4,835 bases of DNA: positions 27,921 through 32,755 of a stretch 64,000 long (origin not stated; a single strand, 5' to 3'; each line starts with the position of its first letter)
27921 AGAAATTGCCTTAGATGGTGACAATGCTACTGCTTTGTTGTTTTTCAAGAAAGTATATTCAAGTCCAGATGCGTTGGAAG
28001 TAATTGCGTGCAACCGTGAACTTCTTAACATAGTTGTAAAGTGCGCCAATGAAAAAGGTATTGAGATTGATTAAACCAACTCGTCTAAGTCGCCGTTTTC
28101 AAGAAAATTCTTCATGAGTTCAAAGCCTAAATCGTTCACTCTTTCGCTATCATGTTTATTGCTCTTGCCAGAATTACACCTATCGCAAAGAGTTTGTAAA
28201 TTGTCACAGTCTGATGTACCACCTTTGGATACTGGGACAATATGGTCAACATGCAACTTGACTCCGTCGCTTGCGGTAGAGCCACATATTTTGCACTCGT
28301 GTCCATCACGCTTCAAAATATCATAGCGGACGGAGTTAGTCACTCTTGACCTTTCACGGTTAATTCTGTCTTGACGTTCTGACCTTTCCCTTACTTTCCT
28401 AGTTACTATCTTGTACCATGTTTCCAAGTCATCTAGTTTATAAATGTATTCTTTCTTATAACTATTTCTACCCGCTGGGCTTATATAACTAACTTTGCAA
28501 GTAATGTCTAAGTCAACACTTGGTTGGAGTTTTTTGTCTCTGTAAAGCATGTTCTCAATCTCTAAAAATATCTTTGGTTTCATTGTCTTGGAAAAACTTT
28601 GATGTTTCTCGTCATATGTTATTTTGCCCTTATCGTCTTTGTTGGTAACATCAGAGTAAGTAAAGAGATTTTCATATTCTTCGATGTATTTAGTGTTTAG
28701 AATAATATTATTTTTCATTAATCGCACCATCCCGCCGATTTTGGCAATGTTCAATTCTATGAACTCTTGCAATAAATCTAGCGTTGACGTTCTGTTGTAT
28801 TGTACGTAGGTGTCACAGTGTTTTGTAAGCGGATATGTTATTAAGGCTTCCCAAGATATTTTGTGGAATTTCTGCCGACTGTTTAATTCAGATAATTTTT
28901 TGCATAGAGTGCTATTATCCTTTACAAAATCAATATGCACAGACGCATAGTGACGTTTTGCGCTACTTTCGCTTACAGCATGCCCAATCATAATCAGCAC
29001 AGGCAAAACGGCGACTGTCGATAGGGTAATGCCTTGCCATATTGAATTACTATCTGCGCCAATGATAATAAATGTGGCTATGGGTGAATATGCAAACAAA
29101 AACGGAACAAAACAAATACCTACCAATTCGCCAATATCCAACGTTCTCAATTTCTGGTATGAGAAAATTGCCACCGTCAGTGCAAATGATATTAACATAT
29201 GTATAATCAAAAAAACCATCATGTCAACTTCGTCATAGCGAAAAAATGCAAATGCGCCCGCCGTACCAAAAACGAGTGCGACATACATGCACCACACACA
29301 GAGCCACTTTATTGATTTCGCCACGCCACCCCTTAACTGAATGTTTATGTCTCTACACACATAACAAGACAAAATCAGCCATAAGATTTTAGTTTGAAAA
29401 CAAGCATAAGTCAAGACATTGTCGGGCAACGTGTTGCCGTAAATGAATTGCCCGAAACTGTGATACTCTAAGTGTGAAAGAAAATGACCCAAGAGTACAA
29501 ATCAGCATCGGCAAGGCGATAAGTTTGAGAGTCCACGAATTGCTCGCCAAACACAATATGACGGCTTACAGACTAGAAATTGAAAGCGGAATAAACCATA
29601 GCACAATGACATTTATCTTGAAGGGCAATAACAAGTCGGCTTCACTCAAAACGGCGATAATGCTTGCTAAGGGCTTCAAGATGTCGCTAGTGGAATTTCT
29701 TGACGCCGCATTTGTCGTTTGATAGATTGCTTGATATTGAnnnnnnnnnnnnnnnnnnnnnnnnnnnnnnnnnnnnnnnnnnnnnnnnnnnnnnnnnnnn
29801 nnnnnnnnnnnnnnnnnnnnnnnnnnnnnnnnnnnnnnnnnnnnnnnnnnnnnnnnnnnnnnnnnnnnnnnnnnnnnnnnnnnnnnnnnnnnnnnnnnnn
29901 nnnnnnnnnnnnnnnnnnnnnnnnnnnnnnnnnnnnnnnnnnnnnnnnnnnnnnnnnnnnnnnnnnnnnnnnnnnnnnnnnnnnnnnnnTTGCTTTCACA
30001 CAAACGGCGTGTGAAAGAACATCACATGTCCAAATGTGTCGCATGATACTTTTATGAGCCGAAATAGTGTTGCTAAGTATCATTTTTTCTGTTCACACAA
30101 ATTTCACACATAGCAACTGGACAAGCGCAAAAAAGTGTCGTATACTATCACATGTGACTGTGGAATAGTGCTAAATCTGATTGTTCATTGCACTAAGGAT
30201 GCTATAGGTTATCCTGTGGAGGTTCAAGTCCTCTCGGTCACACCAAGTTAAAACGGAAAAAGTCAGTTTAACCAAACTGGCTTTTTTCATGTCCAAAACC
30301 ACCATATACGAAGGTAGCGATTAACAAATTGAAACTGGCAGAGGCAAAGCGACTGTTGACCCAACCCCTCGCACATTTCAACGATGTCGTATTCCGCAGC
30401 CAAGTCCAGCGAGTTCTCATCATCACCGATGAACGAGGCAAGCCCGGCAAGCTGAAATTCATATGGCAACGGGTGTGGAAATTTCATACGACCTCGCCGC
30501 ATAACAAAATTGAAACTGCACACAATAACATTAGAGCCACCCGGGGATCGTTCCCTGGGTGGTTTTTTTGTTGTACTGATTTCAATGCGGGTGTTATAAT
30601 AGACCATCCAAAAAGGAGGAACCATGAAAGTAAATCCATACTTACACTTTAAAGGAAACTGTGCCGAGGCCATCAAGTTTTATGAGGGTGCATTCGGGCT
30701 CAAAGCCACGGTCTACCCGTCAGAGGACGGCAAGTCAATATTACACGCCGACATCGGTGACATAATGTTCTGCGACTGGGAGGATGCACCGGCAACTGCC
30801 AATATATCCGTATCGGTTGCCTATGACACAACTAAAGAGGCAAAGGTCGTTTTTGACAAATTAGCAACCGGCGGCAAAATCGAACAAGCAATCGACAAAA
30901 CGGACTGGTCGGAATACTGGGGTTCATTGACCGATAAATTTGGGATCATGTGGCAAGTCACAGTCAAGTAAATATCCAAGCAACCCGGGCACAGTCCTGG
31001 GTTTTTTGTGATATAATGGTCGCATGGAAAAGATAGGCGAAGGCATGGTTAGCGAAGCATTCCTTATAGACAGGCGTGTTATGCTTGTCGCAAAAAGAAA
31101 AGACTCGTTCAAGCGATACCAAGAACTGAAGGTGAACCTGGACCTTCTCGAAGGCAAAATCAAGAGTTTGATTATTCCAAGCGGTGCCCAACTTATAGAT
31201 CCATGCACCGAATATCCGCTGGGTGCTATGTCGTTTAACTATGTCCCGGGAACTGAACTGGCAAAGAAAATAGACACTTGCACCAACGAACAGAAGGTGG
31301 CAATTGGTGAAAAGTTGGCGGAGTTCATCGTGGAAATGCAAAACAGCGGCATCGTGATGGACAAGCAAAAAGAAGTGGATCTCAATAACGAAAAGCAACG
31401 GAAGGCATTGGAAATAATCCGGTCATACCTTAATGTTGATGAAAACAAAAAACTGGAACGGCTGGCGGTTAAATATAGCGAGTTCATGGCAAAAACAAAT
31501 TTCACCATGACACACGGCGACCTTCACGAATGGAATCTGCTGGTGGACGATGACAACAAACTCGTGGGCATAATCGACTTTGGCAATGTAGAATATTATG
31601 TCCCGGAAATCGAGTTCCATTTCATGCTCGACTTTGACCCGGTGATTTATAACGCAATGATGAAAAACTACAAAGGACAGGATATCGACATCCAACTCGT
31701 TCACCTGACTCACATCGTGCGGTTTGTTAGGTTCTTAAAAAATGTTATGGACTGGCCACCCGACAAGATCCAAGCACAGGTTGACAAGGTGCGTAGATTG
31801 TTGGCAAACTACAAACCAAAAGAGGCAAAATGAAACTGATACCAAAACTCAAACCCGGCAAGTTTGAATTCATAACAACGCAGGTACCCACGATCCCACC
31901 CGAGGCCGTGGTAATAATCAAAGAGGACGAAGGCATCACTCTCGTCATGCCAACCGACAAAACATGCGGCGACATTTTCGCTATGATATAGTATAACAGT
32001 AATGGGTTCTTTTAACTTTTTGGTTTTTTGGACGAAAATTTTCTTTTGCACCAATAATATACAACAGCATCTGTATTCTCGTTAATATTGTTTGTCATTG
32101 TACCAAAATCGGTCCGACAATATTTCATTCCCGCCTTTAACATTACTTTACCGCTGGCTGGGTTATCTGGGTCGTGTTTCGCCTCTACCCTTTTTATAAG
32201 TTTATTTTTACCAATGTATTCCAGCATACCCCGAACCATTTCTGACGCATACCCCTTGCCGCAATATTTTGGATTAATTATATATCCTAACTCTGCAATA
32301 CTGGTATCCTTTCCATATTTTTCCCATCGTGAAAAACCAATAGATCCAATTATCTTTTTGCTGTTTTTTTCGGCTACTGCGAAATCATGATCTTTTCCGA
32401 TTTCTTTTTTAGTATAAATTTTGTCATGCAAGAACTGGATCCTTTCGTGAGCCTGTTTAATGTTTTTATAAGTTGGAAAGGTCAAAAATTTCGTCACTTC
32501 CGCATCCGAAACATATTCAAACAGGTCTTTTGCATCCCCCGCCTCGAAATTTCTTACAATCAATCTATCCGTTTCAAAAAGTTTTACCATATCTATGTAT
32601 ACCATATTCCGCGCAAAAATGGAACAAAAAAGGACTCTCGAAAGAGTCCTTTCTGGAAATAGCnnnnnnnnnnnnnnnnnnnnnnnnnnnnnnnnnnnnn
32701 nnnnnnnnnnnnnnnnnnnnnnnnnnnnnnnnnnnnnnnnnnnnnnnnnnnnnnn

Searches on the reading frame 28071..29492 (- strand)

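Call 11: search_protein_families(library=pfam, proteins=[window:28071-29492:-], max_evalue=0.001)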
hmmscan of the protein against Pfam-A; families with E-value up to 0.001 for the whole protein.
window:28071-29492:- (473 aa): 2 families
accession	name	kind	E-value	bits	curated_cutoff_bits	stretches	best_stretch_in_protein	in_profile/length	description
PF01844.29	HNH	-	6.8e-14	52.2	21.4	1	400-446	1-47/47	HNH endonuclease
PF14279.12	HNH_5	-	2.5e-13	50.1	27.5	1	400-452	1-52/56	HNH endonuclease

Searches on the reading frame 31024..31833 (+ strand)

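Call 11: search_protein_families(library=pfam, proteins=[window:31024-31833:+], max_evalue=0.001)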
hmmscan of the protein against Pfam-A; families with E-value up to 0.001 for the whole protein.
window:31024-31833:+ (269 aa): 3 families
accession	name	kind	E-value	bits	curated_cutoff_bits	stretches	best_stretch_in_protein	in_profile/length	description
PF01636.29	APH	-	5.4e-15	56.2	23.2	1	58-203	59-212/239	Phosphotransferase enzyme family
PF01163.29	RIO1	-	0.00018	21.7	22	1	140-204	105-167/187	RIO domain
PF03109.22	ABC1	-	0.00051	19.7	22.9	0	144-197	172-222/244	ABC1 atypical kinase-like domain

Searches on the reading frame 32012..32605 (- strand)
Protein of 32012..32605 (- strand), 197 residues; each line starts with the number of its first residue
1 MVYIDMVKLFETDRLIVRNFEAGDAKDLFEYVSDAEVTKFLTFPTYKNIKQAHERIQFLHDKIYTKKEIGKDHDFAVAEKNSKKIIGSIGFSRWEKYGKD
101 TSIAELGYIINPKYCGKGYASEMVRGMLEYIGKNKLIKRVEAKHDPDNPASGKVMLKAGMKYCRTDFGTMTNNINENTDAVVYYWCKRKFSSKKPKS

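Call 11: search_protein_families(library=pfam, proteins=[window:32012-32605:-], max_evalue=0.001)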
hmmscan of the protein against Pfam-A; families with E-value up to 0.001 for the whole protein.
window:32012-32605:- (197 aa): 3 families
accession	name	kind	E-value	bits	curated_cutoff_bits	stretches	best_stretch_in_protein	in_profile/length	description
PF13302.13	Acetyltransf_3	-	1.1e-31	110.8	25.4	1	14-161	1-138/138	Acetyltransferase (GNAT) domain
PF00583.31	Acetyltransf_1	-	5.1e-09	36.9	20.7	1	68-159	28-115/116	Acetyltransferase (GNAT) family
PF13508.13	Acetyltransf_7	-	0.0001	23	27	1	72-139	2-64/84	Acetyltransferase (GNAT) domain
